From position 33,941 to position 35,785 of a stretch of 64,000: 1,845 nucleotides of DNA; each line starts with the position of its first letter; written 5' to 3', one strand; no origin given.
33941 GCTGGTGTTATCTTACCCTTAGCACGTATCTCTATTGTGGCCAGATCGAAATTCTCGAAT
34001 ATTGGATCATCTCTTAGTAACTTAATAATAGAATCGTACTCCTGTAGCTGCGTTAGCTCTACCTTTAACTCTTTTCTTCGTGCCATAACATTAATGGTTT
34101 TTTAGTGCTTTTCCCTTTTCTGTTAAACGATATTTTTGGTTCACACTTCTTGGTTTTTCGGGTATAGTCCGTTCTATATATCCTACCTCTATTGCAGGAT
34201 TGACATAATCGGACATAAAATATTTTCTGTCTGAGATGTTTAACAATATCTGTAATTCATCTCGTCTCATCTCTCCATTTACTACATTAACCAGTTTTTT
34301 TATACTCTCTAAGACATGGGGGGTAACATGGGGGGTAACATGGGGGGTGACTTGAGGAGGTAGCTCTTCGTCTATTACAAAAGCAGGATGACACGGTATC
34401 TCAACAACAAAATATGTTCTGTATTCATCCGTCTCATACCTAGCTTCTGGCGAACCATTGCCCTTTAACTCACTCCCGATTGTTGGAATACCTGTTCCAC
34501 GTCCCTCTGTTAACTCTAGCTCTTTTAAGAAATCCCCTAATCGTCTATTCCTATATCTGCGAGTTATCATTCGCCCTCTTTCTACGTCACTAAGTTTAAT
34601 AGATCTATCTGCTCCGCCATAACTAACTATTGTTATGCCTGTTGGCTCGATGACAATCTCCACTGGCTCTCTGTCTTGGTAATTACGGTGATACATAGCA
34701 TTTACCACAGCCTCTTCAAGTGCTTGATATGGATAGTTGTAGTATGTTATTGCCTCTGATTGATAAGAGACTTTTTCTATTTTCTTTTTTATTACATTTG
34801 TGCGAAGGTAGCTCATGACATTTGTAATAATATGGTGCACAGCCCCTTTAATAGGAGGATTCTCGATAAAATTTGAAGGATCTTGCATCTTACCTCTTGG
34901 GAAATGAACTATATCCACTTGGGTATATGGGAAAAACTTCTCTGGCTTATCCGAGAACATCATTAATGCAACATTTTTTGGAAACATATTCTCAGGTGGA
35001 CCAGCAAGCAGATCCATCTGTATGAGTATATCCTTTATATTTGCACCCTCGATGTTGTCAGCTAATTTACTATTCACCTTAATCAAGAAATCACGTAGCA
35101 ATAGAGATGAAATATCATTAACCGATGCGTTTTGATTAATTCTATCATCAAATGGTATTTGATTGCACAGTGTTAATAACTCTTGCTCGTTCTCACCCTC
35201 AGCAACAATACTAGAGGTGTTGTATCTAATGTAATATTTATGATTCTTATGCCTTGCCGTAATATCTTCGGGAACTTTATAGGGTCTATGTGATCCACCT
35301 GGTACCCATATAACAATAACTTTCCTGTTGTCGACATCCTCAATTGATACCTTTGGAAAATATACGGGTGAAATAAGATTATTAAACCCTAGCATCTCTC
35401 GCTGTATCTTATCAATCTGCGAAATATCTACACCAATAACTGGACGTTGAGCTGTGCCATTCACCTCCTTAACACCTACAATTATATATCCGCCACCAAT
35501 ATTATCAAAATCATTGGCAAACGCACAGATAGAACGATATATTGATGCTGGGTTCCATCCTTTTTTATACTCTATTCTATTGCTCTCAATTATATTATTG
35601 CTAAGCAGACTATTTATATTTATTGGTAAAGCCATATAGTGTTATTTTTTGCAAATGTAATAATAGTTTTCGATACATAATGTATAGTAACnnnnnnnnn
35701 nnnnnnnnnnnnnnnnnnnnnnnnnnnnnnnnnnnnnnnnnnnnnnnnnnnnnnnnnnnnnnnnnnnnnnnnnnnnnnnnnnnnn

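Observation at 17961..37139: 19-kb tRNA(CAT)-integrated mobilizable element carrying a complete SusC/SusD locus as cargo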

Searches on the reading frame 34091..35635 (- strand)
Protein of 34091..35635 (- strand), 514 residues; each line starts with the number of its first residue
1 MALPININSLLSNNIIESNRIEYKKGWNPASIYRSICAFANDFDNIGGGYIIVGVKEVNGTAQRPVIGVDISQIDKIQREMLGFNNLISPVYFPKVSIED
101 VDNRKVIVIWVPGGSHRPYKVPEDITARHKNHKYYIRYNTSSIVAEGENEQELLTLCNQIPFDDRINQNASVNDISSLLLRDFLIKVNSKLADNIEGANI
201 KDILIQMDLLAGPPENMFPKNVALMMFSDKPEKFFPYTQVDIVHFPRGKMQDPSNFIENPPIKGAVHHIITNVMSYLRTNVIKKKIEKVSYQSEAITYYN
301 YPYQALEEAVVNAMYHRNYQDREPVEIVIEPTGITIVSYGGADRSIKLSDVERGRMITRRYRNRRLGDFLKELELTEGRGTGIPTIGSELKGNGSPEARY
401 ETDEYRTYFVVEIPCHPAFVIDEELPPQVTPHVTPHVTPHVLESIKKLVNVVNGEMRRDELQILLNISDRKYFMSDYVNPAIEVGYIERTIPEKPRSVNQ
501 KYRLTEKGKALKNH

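Call 8: search_protein_families(library=pfam, proteins=[window:34091-35635:-], max_evalue=0.01)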
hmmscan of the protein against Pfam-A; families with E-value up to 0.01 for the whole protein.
window:34091-35635:- (514 aa): 3 families
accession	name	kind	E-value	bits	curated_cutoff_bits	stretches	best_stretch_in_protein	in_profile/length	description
PF21247.3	Fic-like_C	-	2.7e-21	75.6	27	1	444-505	2-64/64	Filamentation induced by cAMP protein Fic-like, C-terminal domain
PF04326.19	SLFN_AlbA_2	-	5.6e-17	62.8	25.3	1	17-143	1-115/118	Schlafen, AlbA_2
PF13749.12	HATPase_c_4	-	1.2e-07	32.1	26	1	325-406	4-84/89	Putative ATP-dependent DNA helicase recG C-terminal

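Call 58: search_protein_families(library=ncbifam, proteins=[window:34091-35635:-], max_evalue=0.001)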
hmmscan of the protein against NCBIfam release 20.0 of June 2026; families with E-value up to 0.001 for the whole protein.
window:34091-35635:- (514 aa): 0 families
